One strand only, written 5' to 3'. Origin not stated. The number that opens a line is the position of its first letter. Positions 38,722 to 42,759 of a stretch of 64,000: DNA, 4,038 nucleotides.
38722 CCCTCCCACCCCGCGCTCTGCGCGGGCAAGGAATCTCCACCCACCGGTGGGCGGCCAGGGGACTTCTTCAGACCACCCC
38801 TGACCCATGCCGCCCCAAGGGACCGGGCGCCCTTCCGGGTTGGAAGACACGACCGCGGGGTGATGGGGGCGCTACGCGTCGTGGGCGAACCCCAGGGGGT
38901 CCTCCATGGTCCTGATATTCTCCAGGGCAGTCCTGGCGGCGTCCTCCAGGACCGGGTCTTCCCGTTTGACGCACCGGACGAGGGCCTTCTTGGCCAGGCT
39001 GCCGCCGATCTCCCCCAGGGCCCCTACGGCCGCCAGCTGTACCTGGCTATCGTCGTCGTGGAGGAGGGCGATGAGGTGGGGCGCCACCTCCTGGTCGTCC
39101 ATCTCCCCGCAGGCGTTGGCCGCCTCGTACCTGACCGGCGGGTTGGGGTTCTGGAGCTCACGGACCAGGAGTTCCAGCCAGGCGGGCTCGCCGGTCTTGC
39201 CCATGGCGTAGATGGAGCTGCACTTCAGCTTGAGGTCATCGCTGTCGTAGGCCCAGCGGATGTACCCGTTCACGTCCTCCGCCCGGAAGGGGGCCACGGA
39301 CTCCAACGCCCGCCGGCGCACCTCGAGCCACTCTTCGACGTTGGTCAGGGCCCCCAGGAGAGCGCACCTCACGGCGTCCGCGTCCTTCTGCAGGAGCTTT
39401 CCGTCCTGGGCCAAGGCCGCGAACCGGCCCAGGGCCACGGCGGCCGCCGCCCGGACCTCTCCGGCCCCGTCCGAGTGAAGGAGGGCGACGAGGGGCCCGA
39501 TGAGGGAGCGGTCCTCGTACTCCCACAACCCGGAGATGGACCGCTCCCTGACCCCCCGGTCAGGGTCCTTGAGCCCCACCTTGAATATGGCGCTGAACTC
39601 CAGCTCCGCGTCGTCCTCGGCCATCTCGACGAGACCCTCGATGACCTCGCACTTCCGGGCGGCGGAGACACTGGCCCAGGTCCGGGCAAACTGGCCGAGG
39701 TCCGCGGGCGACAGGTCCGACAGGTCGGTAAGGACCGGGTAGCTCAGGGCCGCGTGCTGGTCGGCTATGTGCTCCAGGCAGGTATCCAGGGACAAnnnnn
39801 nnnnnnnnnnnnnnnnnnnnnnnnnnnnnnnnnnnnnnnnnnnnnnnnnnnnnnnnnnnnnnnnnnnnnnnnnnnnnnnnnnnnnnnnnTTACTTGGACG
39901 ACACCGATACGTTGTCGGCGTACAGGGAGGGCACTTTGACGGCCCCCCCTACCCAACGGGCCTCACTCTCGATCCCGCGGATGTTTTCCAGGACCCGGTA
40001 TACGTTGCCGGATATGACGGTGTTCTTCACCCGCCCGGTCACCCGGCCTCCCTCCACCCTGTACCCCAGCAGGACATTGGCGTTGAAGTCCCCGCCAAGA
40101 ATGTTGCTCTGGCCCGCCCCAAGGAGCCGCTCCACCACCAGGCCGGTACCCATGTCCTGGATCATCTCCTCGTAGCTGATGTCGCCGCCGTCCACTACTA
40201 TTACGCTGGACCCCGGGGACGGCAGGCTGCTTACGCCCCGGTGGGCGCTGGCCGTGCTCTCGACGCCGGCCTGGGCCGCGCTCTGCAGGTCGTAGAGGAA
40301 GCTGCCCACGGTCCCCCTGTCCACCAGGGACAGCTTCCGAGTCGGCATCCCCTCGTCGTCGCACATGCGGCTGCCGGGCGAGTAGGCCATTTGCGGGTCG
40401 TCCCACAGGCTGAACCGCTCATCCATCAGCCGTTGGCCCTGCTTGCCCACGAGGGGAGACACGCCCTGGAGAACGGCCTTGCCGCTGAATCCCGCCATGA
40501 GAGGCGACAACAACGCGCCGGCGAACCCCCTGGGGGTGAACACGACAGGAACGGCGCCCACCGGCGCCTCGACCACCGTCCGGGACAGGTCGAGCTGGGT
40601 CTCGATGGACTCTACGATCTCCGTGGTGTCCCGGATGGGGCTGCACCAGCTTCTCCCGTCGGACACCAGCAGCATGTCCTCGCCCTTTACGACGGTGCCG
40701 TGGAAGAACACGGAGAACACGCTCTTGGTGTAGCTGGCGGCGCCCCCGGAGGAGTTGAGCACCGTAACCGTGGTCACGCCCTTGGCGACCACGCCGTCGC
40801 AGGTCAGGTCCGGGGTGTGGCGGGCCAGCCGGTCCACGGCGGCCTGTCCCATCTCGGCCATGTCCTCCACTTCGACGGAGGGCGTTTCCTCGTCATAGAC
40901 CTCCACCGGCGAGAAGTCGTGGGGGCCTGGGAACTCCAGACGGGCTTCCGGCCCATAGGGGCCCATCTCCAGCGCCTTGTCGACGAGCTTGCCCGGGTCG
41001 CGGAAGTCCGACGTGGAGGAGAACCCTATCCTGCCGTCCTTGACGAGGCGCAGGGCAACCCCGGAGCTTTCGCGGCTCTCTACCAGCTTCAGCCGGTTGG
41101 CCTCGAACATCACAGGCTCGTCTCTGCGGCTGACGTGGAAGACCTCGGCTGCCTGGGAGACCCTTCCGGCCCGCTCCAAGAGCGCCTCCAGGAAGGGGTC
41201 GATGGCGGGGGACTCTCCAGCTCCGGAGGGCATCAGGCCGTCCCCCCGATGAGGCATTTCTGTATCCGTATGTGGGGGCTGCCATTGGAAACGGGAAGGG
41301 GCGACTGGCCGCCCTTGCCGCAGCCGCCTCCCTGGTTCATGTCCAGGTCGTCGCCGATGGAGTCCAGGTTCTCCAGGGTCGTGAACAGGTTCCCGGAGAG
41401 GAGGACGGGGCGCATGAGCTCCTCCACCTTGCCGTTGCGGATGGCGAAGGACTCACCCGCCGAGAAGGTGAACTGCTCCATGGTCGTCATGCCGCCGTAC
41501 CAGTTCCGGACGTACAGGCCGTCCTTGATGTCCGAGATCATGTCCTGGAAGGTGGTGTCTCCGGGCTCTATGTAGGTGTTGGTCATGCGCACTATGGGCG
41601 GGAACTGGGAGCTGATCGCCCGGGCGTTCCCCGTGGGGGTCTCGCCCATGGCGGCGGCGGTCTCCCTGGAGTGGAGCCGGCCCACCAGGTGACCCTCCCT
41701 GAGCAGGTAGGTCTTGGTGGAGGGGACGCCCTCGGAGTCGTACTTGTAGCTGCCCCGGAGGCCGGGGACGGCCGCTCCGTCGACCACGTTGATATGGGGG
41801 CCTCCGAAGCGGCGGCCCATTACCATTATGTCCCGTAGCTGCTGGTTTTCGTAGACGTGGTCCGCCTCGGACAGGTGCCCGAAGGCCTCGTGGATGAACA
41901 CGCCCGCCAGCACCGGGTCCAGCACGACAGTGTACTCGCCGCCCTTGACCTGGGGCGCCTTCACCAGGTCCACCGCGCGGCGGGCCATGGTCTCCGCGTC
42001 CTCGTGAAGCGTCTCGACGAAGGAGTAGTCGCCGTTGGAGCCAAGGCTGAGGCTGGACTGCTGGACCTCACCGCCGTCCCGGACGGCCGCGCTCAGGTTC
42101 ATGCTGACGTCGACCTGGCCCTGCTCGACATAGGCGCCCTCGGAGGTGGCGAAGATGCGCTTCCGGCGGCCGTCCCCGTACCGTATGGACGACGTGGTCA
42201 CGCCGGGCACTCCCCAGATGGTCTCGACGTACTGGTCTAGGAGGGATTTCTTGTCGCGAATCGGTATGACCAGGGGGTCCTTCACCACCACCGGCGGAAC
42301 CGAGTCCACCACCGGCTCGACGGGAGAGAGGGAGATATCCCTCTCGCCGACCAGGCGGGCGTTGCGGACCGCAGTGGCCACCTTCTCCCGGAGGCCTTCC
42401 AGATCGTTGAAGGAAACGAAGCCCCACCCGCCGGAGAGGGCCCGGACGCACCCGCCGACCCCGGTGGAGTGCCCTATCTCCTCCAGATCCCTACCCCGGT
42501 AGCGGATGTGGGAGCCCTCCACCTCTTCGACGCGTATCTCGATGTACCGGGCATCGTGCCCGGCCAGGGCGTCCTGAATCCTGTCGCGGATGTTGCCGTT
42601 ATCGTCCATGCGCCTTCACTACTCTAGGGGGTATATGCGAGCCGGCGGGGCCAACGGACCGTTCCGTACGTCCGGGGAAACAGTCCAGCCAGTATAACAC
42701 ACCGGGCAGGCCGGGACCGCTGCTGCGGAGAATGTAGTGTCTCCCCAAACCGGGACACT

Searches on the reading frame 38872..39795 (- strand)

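Call 53: search_protein_families(library=pfam, proteins=[window:38872-39795:-], max_evalue=0.00001)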
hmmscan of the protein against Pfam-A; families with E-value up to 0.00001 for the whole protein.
window:38872-39795:- (307 aa): 5 families
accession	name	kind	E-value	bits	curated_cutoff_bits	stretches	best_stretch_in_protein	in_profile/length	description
PF13646.12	HEAT_2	-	7.2e-29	100.4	27.7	2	208-291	2-87/88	HEAT repeats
PF02985.28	HEAT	-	1.9e-15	55.9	23.5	0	239-264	3-28/31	HEAT repeat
PF13513.12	HEAT_EZ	-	7.5e-12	45.9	27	0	236-263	28-55/55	HEAT-like repeat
PF03130.22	HEAT_PBS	-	4.8e-10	39.4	20.9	0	221-247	1-27/27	PBS lyase HEAT-like repeat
PF00514.29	Arm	-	1.2e-09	38.3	20.6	0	237-263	13-39/41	Armadillo/beta-catenin-like repeat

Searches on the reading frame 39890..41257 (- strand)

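Call 53: search_protein_families(library=pfam, proteins=[window:39890-41257:-], max_evalue=0.00001)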
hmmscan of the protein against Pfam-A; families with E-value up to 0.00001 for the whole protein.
window:39890-41257:- (455 aa): 2 families
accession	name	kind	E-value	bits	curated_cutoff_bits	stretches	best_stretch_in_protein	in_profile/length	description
PF19289.4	PmbA_TldD_3rd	-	1.2e-59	201.6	22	1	234-453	2-219/220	PmbA/TldA metallopeptidase C-terminal domain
PF01523.21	PmbA_TldD_1st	-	5e-13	49.4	20.9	1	37-98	1-64/65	PmbA/TldA metallopeptidase domain 1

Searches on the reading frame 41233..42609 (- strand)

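Call 53: search_protein_families(library=pfam, proteins=[window:41233-42609:-], max_evalue=0.00001)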
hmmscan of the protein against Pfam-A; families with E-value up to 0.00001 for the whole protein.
window:41233-42609:- (458 aa): 3 families
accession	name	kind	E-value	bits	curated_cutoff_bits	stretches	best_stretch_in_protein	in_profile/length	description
PF19289.4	PmbA_TldD_3rd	-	6.9e-57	192.6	22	1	224-456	2-220/220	PmbA/TldA metallopeptidase C-terminal domain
PF01523.21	PmbA_TldD_1st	-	8.8e-13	48.6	20.9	1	24-84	2-65/65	PmbA/TldA metallopeptidase domain 1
PF19290.4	PmbA_TldD_2nd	-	1.6e-10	41.8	20.9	1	111-216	2-105/109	PmbA/TldA metallopeptidase central domain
